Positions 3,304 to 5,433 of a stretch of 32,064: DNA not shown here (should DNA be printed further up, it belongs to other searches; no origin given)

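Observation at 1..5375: Tandem array of at least three paralogous ~610-aa genes of no recognisable family, next to the tuf-rpoBC core block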

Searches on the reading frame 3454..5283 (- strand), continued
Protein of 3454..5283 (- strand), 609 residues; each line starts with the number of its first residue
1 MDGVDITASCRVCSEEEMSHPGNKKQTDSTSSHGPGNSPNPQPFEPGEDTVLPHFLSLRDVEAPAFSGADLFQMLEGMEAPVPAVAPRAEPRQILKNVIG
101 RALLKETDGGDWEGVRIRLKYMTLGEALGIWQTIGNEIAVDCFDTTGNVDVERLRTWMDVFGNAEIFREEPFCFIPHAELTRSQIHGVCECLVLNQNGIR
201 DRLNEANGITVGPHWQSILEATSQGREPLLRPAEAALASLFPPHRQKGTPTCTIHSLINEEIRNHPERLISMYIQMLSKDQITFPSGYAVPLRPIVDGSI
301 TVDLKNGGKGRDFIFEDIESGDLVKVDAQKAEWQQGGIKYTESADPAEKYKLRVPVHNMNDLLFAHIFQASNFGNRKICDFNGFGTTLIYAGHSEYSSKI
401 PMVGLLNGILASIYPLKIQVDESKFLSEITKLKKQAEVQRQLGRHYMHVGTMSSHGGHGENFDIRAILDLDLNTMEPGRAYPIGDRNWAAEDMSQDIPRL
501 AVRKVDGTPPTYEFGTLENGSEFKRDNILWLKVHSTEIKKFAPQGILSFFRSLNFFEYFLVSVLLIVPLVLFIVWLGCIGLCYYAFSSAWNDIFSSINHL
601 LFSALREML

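Call 25: search_protein_representatives(protein=window:3454-5283:-)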
Query: 609 residues. Proteins with E-value up to 0.001 (for the whole library): 145; up to 1e-10: 109; up to 1e-30: 69. The best 145 are listed.
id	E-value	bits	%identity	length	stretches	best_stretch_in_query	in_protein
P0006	4.6e-157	540.3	55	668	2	88-561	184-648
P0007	3.7e-156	537.4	60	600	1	91-540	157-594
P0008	1.9e-154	531.7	55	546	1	7-554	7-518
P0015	1.1e-150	519.3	56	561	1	37-539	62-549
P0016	3.8e-150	517.5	60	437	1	122-552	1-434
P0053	3.0e-134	465.0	57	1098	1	94-539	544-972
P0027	2.1e-132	458.9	56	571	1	92-518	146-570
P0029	3.5e-132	458.2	58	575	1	91-545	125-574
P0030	1.1e-129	449.9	54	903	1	99-540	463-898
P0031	1.5e-127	442.9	52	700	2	78-539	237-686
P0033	1.8e-126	439.3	57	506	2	122-488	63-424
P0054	3.3e-124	431.8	54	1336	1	118-549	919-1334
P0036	3.6e-123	428.4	55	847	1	127-544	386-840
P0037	1.3e-122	426.5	51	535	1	107-557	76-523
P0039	1.9e-122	426.0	53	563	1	1-520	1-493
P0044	4.1e-110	385.3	50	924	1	101-539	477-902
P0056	3.7e-109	382.1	77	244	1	359-597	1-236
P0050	3.9e-84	299.5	67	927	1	99-311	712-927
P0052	2.0e-77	277.3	56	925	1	102-360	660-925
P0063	2.0e-64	234.3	35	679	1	72-549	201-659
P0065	9.2e-55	202.4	36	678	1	133-540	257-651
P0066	5.7e-54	199.8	35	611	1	60-540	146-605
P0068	1.3e-51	192.0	36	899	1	127-539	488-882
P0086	9.8e-39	149.5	31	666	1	130-535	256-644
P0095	1.1e-32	129.5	30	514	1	141-524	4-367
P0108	2.9e-25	105.0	29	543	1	130-494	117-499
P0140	1.5e-10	56.4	26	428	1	169-491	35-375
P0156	7.7e-07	44.2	25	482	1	127-488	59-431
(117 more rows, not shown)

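Call 27: list_cluster_members(proteins=[P0063, P0065, P0066, P0068, P0086, P0095, P0108, P0140, P0156, P0053])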
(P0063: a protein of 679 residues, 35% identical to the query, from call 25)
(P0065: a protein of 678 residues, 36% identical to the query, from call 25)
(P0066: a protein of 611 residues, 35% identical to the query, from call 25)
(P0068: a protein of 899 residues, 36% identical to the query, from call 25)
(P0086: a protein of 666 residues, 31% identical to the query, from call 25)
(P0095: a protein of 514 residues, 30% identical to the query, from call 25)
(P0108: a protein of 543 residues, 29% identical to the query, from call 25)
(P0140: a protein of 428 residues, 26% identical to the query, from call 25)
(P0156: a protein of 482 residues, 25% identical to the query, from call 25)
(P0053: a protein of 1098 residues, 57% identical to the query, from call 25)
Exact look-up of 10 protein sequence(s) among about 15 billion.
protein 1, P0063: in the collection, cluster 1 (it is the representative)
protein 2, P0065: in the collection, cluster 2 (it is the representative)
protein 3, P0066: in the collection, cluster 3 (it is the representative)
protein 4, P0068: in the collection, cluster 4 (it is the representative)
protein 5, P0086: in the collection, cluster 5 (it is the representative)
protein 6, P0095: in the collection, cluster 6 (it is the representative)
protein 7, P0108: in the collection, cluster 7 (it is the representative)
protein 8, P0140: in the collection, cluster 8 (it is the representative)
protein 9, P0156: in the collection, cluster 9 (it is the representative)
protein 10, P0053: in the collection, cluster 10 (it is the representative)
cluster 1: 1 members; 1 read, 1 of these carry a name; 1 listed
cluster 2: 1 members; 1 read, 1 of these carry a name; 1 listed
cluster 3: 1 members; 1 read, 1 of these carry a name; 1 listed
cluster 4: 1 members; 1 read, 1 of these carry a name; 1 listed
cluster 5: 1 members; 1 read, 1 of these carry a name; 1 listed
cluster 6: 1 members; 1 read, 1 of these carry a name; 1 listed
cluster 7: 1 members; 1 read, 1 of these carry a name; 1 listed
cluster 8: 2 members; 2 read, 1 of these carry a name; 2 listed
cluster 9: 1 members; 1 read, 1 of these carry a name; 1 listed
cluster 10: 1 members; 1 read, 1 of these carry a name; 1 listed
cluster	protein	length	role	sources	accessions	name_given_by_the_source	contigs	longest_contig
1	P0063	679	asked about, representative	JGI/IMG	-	hypothetical protein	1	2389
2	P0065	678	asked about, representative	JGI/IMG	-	hypothetical protein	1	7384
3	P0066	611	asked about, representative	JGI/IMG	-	hypothetical protein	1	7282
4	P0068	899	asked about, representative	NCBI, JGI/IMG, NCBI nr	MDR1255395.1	MAG: hypothetical protein LBJ94_00490 [Puniceicoccales bacterium] | hypothetical protein | hypothetical protein [Puniceicoccales bacterium]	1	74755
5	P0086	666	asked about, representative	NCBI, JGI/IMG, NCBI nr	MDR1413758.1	MAG: hypothetical protein LBI56_02370 [Puniceicoccales bacterium] | hypothetical protein | hypothetical protein [Puniceicoccales bacterium]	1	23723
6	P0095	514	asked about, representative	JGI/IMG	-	hypothetical protein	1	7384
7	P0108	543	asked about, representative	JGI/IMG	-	hypothetical protein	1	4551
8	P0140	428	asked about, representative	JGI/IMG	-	hypothetical protein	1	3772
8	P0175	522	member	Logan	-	-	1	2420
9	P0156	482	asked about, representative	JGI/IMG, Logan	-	hypothetical protein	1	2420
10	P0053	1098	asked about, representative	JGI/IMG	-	hypothetical protein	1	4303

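Call 46: search_protein_families(library=pfam, alignment_id=A2, max_evalue=10)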
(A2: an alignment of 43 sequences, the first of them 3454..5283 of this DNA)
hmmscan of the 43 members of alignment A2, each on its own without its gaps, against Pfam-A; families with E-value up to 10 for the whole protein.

A. member 1, window:3454-5283:- (609 aa): 0 families

B. families by the number of members that match (of 43 scanned): 32 families (the first 25 are shown)
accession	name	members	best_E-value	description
PF05060.20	MGAT2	1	0.0031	N-acetylglucosaminyltransferase II (MGAT2)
PF11772.13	EpuA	1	0.014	DNA-directed RNA polymerase subunit beta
PF03891.20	DUF333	1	0.015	Domain of unknown function (DUF333)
PF19962.4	EAD9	1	0.02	Effector-associated domain 9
PF15112.11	DUF4559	1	0.029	Domain of unknown function (DUF4559)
PF19448.4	DUF5986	1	0.059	Family of unknown function (DUF5986)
PF18313.7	TLP1_add_C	1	0.064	Thiolase-like protein type 1 additional C-terminal domain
PF10139.14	Virul_Fac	1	0.067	Putative bacterial virulence factor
PF25137.1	ADH_Fe_C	1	0.071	Fe-containing alcohol dehydrogenase family, C-terminal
PF19916.4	VMAP-M0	1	0.072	vWA-MoxR associated protein middle region 0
PF04977.20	DivIC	1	0.081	Septum formation initiator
PF18286.6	T3SS_ExsE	1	0.098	Type III secretion system ExsE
PF04409.17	DUF530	1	0.1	Protein of unknown function (DUF530)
PF06729.17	CENP-R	1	0.11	Kinetochore component, CENP-R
PF03448.22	MgtE_N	1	0.12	MgtE intracellular N domain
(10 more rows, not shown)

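Call 51: find_encoding_contigs(protein=P0056, flank=10000, max_places=5)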
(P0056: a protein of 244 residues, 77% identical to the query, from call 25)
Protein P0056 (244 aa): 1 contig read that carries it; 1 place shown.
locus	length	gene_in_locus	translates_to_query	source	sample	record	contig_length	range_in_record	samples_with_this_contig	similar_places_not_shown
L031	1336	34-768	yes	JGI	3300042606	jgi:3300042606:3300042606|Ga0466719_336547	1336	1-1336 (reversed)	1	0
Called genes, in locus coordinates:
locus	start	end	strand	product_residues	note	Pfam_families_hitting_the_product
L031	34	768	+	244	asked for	-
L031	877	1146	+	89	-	-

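Call 53: find_encoding_contigs(protein=window:3454-5283:-, flank=2000, max_places=3)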
Protein window:3454-5283:- (609 aa): no gene with exactly this product is on record in the collection.

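Call 56: find_encoding_contigs(protein=P0010, flank=10000, max_places=2)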
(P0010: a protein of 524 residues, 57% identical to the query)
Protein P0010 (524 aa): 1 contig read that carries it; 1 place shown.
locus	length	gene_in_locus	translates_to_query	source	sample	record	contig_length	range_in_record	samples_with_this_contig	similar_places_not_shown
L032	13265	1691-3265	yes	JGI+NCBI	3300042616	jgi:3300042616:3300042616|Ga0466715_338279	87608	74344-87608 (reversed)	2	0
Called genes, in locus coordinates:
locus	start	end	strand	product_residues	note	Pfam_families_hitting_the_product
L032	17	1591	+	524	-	-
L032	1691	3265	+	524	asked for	-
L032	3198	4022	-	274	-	PF01479:S4, PF00849:PseudoU_synth_2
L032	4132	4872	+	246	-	-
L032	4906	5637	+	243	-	-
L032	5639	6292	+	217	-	PF00813:FliP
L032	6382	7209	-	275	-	PF01790:LGT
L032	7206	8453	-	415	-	PF07690:MFS_1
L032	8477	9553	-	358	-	PF02670:DXP_reductoisom, PF08436:DXP_redisom_C, PF13288:DXPR_C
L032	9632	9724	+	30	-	-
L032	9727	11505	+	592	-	PF00664:ABC_membrane, PF00005:ABC_tran, PF02463:SMC_N (weak)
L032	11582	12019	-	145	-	PF01592:NifU_N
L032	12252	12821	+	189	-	PF24390:PRTase-CE (weak), PF00156:Pribosyltran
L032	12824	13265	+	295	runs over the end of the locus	PF17848:Zn_ribbon_ACC (weak), PF01039:Carboxyl_trans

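Call 57: find_encoding_contigs(protein=P0031, flank=10000, max_places=2)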
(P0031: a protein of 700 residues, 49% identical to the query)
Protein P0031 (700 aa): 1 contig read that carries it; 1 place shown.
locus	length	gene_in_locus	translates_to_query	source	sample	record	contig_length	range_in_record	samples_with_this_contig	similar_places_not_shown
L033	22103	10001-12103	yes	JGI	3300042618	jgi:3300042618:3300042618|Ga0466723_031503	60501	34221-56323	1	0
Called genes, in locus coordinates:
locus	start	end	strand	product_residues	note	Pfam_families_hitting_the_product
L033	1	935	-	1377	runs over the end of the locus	PF04997:RNA_pol_Rpb1_1, PF21668:RPOC_hybrid (faint), PF00623:RNA_pol_Rpb1_2, PF04983:RNA_pol_Rpb1_3, PF05000:RNA_pol_Rpb1_4, PF04998:RNA_pol_Rpb1_5, PF01333:Apocytochr_F_C (faint)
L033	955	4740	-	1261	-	PF04563:RNA_pol_Rpb2_1, PF04561:RNA_pol_Rpb2_2, PF04565:RNA_pol_Rpb2_3, PF10385:RNA_pol_Rpb2_45, PF00562:RNA_pol_Rpb2_6, PF04560:RNA_pol_Rpb2_7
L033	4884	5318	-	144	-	PF16320:Ribosomal_L12_N, PF00542:Ribosomal_L12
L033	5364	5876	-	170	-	PF00466:Ribosomal_L10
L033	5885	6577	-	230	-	PF00687:Ribosomal_L1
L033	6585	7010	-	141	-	PF03946:Ribosomal_L11_N, PF00298:Ribosomal_L11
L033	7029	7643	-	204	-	PF02357:NusG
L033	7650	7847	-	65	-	PF00584:SecE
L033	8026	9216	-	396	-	PF00009:GTP_EFTU, PF03144:GTP_EFTU_D2, PF03143:GTP_EFTU_D3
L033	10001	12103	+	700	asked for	-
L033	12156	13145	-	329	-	PF20030:bpMoxR, PF05496:RuvB_N (faint), PF07726:AAA_3, PF07728:AAA_5, PF17863:AAA_lid_2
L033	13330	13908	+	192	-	PF01227:GTP_cyclohydroI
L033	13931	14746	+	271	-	PF00809:Pterin_bind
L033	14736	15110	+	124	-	PF02152:FolB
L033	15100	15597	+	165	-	PF01288:HPPK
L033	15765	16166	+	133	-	-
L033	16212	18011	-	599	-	PF00009:GTP_EFTU, PF03144:GTP_EFTU_D2, PF14492:EFG_III (faint), PF00679:EFG_C, PF06421:LepA_C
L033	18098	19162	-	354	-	PF00154:RecA_N, PF06745:ATPase (weak), PF08423:Rad51, PF27531:MT3502_N (weak), PF21096:RecA_C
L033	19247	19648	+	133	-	-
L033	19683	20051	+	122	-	PF04347:FliO (weak)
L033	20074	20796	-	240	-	PF20260:PUA_4, PF04452:Methyltrans_RNA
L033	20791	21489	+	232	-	-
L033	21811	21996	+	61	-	-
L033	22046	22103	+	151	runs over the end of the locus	PF12728:HTH_17 (weak)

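Call 61: search_protein_families(library=padloc, proteins=[window:3454-5283:-], max_evalue=1)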
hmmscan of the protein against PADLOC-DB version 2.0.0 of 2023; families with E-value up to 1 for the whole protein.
window:3454-5283:- (609 aa): 0 families

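Call 65: find_homologous_proteins(query=A2, max_evalue=0.01)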
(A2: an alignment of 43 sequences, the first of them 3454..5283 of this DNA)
Query A2 (43 sequences) (609 aa, profile of the alignment): 74 proteins with E <= 0.01 among 8000 candidates.
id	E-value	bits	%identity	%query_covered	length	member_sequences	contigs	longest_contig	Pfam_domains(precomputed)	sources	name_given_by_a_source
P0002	2.6e-282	956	55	73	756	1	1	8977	-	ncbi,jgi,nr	ncbi:MAG: hypothetical protein LBI47_01605 [Puniceicoccales bacterium]|jgi:hypothetical protein|nr:h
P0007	1.5e-195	670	57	74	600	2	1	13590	-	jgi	jgi:hypothetical protein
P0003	3.2e-195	668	61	73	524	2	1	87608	-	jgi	jgi:hypothetical protein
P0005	1.2e-192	660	54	81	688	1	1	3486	-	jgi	jgi:hypothetical protein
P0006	7.4e-190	651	54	79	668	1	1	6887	-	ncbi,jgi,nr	ncbi:MAG: hypothetical protein LBF49_02080 [Puniceicoccales bacterium]|jgi:hypothetical protein|nr:h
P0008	1.3e-189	650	50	92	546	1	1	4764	-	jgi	jgi:hypothetical protein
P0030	1.2e-187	643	48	78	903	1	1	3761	-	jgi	jgi:hypothetical protein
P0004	9.5e-187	640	57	81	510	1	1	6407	-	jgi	jgi:hypothetical protein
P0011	4.7e-186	638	57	76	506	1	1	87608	-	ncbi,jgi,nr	ncbi:MAG: hypothetical protein LBS22_03145 [Puniceicoccales bacterium]|jgi:hypothetical protein|nr:h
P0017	4.1e-185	635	55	73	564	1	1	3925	-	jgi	jgi:hypothetical protein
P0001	9.0e-185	634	100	100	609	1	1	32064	-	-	-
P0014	6.1e-184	631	57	73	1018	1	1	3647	-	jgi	jgi:hypothetical protein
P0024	1.0e-183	630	47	88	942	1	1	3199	-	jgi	jgi:hypothetical protein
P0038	3.8e-183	629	51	68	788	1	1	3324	-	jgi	jgi:hypothetical protein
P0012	2.9e-182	626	49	93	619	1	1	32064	-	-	-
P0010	3.7e-181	622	57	77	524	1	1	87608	-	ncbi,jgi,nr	ncbi:MAG: hypothetical protein LBS22_03455 [Puniceicoccales bacterium]|jgi:hypothetical protein|nr:h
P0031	1.4e-178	613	49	75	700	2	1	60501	-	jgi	jgi:hypothetical protein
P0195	2.4e-171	590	56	69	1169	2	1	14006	-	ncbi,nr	ncbi:MAG: hypothetical protein LBE98_02440 [Puniceicoccales bacterium]|nr:hypothetical protein [Puni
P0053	1.2e-167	577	54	73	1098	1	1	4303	-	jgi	jgi:hypothetical protein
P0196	1.5e-167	577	51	81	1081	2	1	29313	PF18277.7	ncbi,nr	ncbi:MAG: hypothetical protein LBD34_03215 [Puniceicoccales bacterium]|nr:hypothetical protein [Puni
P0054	6.7e-150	519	52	70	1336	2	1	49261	-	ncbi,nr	ncbi:MAG: hypothetical protein LBF49_03390 [Puniceicoccales bacterium]|nr:hypothetical protein [Puni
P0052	3.8e-110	388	54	43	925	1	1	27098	-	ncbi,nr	ncbi:MAG: hypothetical protein LBQ23_00555, partial [Puniceicoccales bacterium]|nr:hypothetical prot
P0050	5.5e-88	314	66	35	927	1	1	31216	-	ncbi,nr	ncbi:MAG: hypothetical protein LBS22_03015, partial [Puniceicoccales bacterium]|nr:hypothetical prot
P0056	1.2e-54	204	76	39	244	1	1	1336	-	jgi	jgi:hypothetical protein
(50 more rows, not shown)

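Call 67: search_protein_families(library=pfam, proteins=[P0196, P0195, P0054, P0053, P0014, P0050, P0052, P0044, P0024], max_evalue=0.01)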
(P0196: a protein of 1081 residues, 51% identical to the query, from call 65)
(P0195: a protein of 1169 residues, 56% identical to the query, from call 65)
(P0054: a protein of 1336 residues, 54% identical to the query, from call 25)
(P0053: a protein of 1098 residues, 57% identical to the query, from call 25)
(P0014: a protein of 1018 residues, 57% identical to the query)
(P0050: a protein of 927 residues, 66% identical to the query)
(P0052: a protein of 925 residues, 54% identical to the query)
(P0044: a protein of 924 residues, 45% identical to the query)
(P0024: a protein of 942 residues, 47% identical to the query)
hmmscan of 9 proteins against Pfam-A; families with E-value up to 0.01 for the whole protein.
P0196 (1081 aa): 2 families
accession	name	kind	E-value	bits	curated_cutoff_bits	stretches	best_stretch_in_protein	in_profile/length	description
PF18277.6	AbrB_C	-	2e-12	47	22.8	0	112-134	15-37/37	AbrB C-terminal domain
PF00791.26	ZU5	-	0.00023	21.8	21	0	344-364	49-69/97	ZU5 domain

P0195 (1169 aa): 2 families
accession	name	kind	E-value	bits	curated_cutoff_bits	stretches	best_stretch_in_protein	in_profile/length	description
PF21799.2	MurD-like_N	-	7.9e-05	23.3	27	0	396-425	6-36/88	Mur ligase MurD-like, N-terminal domain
PF23721.1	DUF7162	-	0.0073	16.8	27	0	667-705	3-41/80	Family of unknown function (DUF7162)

P0054 (1336 aa): 0 families

P0053 (1098 aa): 0 families

P0014 (1018 aa): 0 families

P0050 (927 aa): 0 families

P0052 (925 aa): 3 families
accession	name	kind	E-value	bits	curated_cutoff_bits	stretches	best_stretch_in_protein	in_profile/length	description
PF01196.24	Ribosomal_L17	-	0.00052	21.3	27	0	322-387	5-65/97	Ribosomal protein L17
PF25531.1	GYF_ATXR3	-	0.00054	20.7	27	0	313-332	11-30/48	Histone-lysine N-methyltransferase ATXR3, GYF domain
PF13628.12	DUF4142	-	0.0033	18.1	27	0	327-388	18-80/138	Domain of unknown function (DUF4142)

P0044 (924 aa): 0 families

P0024 (942 aa): 0 families
